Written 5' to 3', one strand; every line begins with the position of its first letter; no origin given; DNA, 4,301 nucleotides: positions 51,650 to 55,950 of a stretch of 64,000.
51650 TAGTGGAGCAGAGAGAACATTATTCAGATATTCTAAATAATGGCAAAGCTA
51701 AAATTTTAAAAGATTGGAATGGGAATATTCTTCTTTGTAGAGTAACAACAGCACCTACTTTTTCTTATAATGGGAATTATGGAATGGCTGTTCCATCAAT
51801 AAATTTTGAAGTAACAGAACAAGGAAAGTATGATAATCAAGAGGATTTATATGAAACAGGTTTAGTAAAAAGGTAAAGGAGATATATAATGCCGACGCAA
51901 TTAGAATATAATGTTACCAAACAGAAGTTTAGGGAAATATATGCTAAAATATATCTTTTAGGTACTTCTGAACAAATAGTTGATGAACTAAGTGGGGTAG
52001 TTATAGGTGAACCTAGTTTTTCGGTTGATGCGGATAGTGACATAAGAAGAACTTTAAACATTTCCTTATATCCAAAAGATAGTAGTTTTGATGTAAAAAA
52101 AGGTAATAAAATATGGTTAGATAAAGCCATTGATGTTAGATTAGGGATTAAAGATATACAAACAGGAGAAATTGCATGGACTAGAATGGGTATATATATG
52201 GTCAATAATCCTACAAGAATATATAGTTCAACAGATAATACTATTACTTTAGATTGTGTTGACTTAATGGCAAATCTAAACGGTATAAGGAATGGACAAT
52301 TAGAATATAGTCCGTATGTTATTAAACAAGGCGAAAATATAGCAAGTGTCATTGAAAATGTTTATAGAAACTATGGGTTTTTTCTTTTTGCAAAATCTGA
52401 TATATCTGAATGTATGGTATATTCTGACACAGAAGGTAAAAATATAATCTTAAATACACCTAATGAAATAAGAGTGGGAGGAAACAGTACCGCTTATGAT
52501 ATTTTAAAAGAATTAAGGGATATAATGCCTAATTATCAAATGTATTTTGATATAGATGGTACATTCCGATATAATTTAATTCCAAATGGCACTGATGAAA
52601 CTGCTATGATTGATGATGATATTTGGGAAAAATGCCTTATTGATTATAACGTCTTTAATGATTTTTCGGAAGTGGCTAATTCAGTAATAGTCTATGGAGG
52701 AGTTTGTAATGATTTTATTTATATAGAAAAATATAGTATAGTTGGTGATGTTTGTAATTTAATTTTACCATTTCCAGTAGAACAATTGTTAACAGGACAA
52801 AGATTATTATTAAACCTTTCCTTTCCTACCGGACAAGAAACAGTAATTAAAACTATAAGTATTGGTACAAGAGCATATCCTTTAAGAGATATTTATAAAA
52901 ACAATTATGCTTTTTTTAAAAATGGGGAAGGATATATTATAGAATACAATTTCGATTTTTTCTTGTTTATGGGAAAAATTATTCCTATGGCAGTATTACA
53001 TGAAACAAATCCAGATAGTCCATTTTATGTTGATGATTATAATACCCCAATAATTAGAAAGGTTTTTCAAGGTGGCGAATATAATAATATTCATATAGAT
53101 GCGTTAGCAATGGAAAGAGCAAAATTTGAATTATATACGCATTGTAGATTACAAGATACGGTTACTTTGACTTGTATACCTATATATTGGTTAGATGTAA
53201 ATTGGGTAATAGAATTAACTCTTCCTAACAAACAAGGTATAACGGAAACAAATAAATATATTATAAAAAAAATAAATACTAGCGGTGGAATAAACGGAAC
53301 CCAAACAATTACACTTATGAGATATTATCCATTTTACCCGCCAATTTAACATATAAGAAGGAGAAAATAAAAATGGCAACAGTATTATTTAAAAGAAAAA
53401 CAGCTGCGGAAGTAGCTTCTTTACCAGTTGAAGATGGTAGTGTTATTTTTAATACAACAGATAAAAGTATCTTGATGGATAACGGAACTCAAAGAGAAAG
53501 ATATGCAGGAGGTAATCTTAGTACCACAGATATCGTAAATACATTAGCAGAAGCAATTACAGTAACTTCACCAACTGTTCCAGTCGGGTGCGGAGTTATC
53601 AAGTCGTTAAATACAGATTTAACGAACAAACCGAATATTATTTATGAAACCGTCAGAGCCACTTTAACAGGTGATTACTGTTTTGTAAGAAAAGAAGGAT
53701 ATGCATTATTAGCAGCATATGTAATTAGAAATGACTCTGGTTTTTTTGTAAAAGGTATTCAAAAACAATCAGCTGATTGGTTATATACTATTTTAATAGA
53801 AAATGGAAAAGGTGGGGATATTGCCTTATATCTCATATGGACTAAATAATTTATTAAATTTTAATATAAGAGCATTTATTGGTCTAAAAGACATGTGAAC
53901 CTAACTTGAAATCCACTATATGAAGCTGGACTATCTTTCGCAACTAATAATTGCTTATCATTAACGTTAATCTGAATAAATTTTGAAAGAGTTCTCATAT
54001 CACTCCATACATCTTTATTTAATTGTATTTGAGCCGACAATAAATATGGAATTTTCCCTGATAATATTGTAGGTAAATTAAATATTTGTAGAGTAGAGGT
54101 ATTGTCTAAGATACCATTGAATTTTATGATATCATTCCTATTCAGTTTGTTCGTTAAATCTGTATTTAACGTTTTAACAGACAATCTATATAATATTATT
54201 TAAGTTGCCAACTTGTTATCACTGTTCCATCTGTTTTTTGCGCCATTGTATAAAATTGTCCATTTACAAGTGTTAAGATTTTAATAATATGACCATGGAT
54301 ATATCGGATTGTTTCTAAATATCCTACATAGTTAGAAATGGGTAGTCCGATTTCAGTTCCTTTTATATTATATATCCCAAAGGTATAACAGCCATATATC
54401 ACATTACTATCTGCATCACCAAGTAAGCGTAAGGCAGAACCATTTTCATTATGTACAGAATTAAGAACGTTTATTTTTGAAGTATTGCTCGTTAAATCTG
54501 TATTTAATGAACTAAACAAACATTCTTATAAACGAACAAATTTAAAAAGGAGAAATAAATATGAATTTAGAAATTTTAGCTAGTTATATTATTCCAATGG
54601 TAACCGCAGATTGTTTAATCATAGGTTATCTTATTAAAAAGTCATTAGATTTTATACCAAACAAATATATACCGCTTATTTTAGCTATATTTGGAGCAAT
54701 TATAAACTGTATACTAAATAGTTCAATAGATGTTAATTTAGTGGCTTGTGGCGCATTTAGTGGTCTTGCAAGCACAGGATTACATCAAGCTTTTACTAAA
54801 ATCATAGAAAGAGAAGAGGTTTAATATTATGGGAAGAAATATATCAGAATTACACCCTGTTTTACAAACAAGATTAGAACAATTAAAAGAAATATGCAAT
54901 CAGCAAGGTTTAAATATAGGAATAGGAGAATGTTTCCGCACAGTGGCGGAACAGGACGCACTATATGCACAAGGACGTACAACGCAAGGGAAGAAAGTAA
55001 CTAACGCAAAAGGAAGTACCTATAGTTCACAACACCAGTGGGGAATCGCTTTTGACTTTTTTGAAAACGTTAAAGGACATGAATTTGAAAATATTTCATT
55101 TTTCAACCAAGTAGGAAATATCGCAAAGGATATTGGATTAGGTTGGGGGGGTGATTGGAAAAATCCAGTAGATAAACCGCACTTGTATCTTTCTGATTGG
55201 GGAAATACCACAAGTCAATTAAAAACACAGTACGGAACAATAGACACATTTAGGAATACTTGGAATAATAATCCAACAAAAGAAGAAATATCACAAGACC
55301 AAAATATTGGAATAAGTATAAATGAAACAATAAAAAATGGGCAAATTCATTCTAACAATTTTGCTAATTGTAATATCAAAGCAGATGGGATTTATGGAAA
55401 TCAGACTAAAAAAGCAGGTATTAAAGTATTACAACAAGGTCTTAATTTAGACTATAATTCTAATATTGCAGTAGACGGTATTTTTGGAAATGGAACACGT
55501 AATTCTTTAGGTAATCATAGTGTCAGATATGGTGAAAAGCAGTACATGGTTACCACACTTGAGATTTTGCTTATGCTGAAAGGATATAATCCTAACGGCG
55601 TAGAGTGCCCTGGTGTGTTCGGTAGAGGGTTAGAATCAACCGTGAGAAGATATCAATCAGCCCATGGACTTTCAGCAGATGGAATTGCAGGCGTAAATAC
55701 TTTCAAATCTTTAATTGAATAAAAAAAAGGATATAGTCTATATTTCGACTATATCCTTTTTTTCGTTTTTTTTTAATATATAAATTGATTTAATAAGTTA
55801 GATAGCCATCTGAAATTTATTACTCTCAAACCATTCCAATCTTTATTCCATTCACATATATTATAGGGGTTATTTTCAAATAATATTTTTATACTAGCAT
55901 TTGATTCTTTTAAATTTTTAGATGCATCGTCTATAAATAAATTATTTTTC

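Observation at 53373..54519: Candidate shufflon / Min-like DNA-inversion switch with three alternative tail-tip C-termini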

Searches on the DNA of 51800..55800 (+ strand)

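Call 4: search_dna_similar(query=window:51800-55800:+, collection=phages, mode=distant, max_rows=30)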
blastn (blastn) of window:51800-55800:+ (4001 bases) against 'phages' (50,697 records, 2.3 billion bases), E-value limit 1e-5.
Records with a match: 10; places in all: 10; records where one place covers at least 80% of the query: 0.
Best place of each record, by identity: 80-90% 1; 60-80% 9.
By first word of the organism name: Enterocloster 6; Thomasclavelia 2; Bacteriophage 1; Elizabethkingia 1.
By host as written in the record: Enterocloster bolteae DA473 3; Enterocloster bolteae DA457 2; Thomasclavelia ramosa YY17 2; Enterocloster bolteae Q14 1; - 1; Elizabethkingia anophelis 1.
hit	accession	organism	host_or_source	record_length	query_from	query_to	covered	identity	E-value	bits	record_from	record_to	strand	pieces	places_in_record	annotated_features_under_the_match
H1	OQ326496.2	Enterocloster phage PMBT24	Enterocloster bolteae Q14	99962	225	1403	10%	68.1%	2e-10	137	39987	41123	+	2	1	baseplate hub protein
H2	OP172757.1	Enterocloster phage CB473P3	Enterocloster bolteae DA473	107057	225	1403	10%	67.5%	5e-6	122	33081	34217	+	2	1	hypothetical protein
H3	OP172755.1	Enterocloster phage CB473P1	Enterocloster bolteae DA473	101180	225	1403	10%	67.4%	1e-6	123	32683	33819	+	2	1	hypothetical protein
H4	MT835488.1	Bacteriophage sp.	human fecal samples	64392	3036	3440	10%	67.1%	3e-21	111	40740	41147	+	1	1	record has no annotation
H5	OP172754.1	Enterocloster phage CB457P2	Enterocloster bolteae DA457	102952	225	504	7%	66.2%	5e-6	61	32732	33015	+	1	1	hypothetical protein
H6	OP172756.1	Enterocloster phage CB473P2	Enterocloster bolteae DA473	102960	225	504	7%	66.2%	5e-6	61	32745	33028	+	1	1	hypothetical protein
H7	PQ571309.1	Thomasclavelia phage TR-TP1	Thomasclavelia ramosa YY17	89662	3703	3869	4%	69.8%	9e-9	71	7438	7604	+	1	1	endolysin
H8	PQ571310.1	Thomasclavelia phage TR-TP2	Thomasclavelia ramosa YY17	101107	3703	3869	4%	69.8%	9e-9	71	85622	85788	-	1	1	endolysin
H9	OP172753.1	Enterocloster phage CB457P1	Enterocloster bolteae DA457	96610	1265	1403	3%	70.5%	1e-7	67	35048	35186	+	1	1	hypothetical protein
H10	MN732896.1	Elizabethkingia phage TCUEAP1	Elizabethkingia anophelis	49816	3147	3215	2%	81.2%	1e-7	67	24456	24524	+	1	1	M15 family metallopeptidase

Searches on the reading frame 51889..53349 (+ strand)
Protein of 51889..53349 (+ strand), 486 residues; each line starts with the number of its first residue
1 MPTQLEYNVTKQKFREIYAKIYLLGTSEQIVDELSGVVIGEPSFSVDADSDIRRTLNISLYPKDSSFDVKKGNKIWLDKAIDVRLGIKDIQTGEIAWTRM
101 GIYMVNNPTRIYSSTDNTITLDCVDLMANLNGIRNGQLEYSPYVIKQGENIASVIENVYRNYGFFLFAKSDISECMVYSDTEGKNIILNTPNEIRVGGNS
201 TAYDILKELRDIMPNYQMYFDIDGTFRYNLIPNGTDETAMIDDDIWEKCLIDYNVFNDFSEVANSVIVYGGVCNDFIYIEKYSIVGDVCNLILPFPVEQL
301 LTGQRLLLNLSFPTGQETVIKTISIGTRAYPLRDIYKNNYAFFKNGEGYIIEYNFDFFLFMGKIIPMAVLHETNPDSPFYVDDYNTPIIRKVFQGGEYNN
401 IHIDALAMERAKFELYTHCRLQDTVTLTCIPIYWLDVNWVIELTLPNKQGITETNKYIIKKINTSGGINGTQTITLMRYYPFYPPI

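Call 7: search_protein_families(library=pfam, max_evalue=0.1, proteins=[window:51889-53349:+])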
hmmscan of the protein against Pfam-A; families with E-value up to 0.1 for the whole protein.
window:51889-53349:+ (486 aa): 1 family
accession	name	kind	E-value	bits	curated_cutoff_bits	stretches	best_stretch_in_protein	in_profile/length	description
PF16467.10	DUF5048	-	5.3e-23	81.6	32.3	1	376-483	1-103/103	Domain of unknown function (DUF5048)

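Call 23: find_related_loci(query=window:51889-53349:+, collection=viral_contigs, flank=10000)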
Query window:51889-53349:+ (486 aa) in viral_contigs; peptide patterns used: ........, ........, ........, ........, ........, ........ (x = any residue, [..] = any of these).
16 stretches matched a pattern; 12 encode a relative of the query (tblastn E <= 1e-3); 12 distinct loci.
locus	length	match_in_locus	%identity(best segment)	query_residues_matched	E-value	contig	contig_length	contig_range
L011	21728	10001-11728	43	1-483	2e-80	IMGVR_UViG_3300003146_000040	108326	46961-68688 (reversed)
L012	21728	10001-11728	43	1-483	1e-79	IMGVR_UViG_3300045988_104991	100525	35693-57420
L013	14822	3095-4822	43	1-483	9e-80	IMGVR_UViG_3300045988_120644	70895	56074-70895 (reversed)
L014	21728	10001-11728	43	1-483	7e-80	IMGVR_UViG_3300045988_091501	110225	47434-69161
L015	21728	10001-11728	44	1-483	2e-79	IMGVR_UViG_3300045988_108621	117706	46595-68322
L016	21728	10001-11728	44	1-483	2e-79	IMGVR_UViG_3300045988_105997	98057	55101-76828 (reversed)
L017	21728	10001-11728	44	1-483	2e-79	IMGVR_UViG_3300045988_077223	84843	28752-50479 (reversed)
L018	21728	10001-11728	42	1-483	4e-79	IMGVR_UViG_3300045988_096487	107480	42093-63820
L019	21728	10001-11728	42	1-483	2e-78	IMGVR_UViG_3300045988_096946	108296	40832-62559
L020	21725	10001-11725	49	1-483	2e-77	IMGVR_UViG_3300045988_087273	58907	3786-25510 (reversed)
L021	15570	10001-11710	45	1-478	2e-77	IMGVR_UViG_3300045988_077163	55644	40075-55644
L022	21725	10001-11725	46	1-483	4e-77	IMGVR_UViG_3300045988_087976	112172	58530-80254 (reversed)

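Call 87: search_protein_families(library=phrogs, max_evalue=0.001, proteins=[window:51889-53349:+])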
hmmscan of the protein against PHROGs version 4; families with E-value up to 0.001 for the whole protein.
window:51889-53349:+ (486 aa): 2 families
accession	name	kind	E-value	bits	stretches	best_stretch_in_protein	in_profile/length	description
phrog_1887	-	tail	1.9e-16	61.2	1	15-270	300-540/670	tail protein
phrog_32343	-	unknown function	2.1e-13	50.2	1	2-140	11-151/921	-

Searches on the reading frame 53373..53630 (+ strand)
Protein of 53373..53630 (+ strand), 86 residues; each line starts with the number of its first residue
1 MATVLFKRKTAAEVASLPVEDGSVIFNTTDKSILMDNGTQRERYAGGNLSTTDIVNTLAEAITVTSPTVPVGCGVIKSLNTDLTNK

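Call 33: find_related_loci(query=A1, collection=viral_contigs, flank=10000)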
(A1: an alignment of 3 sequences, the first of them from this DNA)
Query A1 (86 aa) in viral_contigs; peptide patterns used: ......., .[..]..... (x = any residue, [..] = any of these).
173 stretches matched a pattern, but none encodes a relative of the query by tblastn (E <= 1e-3).

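Call 34: find_related_loci(query=A1, collection=genome_contigs, flank=10000)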
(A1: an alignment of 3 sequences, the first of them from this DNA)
Query A1 (86 aa) in genome_contigs; peptide patterns used: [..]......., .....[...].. (x = any residue, [..] = any of these).
93 stretches matched a pattern, but none encodes a relative of the query by tblastn (E <= 1e-3).

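Call 35: find_related_loci(query=A1, collection=metagenome_contigs, flank=10000)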
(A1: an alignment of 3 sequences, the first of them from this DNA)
Query A1 (86 aa) in metagenome_contigs; peptide patterns used: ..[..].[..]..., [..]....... (x = any residue, [..] = any of these).
215 stretches matched a pattern; 4 encode a relative of the query (tblastn E <= 1e-3); 4 distinct loci.
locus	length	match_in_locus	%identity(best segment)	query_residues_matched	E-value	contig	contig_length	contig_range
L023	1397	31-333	36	1-77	5e-16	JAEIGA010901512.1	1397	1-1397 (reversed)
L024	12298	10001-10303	33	1-79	2e-14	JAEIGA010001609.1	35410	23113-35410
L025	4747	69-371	35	1-83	1e-11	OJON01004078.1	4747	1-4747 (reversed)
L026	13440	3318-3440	51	6-46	3e-11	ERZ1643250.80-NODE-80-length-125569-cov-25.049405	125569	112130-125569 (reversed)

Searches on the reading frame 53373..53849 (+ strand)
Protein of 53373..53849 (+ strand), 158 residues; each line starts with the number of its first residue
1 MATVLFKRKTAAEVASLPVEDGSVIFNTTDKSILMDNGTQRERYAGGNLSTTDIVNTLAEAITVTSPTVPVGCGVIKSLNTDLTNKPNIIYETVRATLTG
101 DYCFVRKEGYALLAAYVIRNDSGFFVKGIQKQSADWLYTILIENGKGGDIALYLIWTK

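Call 7: search_protein_families(library=pfam, max_evalue=0.1, proteins=[window:53373-53849:+])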
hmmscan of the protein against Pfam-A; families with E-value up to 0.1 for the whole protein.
window:53373-53849:+ (158 aa): 0 families

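Call 9: find_encoding_contigs(protein=window:53373-53849:+, flank=10000, max_places=10)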
Protein window:53373-53849:+ (158 aa): 4 contigs read that carry it; 4 places shown.
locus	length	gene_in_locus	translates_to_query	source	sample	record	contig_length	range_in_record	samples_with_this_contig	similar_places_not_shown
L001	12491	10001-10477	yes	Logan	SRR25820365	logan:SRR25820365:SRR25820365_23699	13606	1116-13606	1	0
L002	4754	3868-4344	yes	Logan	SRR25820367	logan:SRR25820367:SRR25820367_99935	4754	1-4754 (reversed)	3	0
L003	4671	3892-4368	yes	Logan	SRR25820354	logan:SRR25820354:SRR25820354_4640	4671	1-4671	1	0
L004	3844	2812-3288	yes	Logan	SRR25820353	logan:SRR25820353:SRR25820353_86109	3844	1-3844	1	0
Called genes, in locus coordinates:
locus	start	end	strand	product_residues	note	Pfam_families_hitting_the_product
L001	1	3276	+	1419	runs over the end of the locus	PF10145:PhageMin_Tail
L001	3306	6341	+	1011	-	-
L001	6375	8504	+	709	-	-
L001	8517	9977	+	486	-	PF16467:DUF5048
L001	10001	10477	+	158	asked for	-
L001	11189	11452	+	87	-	PF16079:Phage_holin_5_2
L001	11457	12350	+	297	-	PF02557:VanY, PF13539:Peptidase_M15_4, PF09374:PG_binding_3 (faint), PF01471:PG_binding_1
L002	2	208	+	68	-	?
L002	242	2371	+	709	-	-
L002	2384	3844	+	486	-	PF16467:DUF5048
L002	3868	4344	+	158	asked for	-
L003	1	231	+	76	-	?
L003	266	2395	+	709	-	-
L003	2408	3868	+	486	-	PF16467:DUF5048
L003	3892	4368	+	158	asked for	-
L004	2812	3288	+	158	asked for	-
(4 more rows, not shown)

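Call 10: find_homologous_proteins(query=window:53373-53849:+, max_evalue=0.001)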
Query window:53373-53849:+ (158 aa): 4 proteins with E <= 0.001 among 250 candidates.
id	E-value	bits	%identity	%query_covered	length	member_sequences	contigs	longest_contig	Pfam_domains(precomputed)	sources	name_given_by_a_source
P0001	3.7e-98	343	100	100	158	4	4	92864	-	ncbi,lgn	ncbi:MAG: hypothetical protein RR255_00360 [Bacilli bacterium]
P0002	9.3e-33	131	76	53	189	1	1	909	-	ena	-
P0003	1.2e-31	128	78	51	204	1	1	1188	-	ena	-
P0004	2.2e-25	107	49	54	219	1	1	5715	-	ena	-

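Call 13: find_encoding_contigs(protein=P0002, flank=10000)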
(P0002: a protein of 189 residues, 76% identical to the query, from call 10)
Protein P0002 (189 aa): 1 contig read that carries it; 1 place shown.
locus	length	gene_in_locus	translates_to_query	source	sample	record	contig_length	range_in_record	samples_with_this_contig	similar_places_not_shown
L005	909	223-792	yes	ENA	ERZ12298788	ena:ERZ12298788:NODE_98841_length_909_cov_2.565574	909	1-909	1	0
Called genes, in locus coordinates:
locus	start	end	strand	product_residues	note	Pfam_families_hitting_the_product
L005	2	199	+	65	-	?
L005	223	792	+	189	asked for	-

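Call 14: find_encoding_contigs(protein=P0003, flank=10000)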
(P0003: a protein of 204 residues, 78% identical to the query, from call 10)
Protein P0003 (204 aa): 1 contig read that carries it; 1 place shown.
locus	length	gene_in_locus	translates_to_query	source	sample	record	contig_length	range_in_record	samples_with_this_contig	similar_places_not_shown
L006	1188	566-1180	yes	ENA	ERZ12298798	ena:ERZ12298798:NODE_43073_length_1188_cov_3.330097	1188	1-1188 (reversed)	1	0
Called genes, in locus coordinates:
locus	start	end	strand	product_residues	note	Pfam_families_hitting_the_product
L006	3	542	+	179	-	?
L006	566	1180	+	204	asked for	-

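Call 15: find_encoding_contigs(protein=P0004, flank=10000)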
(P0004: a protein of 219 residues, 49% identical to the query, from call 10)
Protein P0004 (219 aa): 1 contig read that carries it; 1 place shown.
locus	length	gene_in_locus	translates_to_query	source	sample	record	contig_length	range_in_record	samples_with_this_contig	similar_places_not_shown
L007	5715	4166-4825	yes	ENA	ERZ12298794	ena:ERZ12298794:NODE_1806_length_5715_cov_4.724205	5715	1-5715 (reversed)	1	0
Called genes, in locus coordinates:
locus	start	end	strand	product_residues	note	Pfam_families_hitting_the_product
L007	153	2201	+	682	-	-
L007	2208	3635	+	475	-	PF16467:DUF5048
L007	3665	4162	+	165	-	-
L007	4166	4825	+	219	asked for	-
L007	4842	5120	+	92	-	-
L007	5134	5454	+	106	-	-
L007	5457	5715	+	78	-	?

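Call 19: search_dna_similar(query=window:53373-53849:+, collection=phages, mode=protein, max_evalue=0.01, max_rows=40)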
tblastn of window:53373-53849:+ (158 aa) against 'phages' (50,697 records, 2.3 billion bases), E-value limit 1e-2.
No match.

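Call 22: find_related_loci(query=window:53373-53849:+, collection=viral_contigs, flank=10000)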
Query window:53373-53849:+ (158 aa) in viral_contigs; peptide patterns used: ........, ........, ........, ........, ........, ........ (x = any residue, [..] = any of these).
13 stretches matched a pattern, but none encodes a relative of the query by tblastn (E <= 1e-3).

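Call 69: predict_structure(alignment_id=A3)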
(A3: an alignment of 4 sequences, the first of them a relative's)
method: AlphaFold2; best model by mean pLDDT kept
length: 158 residues; sequences in the alignment: 4
mean_pLDDT: 49.3   pTM: 0.32
mean pLDDT of the five models: 49.3, 46.2, 44.1, 42.8, 37.9
residues with pLDDT >= 90: 0; 70-90: 9; 50-70: 60; < 50: 89
segments of 3 or more residues with pLDDT < 50: 1-6, 57-86, 93-106, 118-151
pLDDT, mean of each block of 10 residues (from residue 1): 48 71 63 67 62 51 39 32 42 45 46 51 40 38 42 53
secondary structure, 60 per line:
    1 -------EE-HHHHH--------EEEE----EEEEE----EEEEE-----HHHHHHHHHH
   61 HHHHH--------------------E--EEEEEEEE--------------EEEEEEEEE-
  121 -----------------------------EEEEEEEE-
elements in order: H11-15 E24-27 E32-36 E41-45 H51-65 E89-96 E111-119 E150-157

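Call 87: search_protein_families(library=phrogs, max_evalue=0.001, proteins=[window:53373-53849:+])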
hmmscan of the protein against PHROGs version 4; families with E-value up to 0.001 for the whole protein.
window:53373-53849:+ (158 aa): 0 families
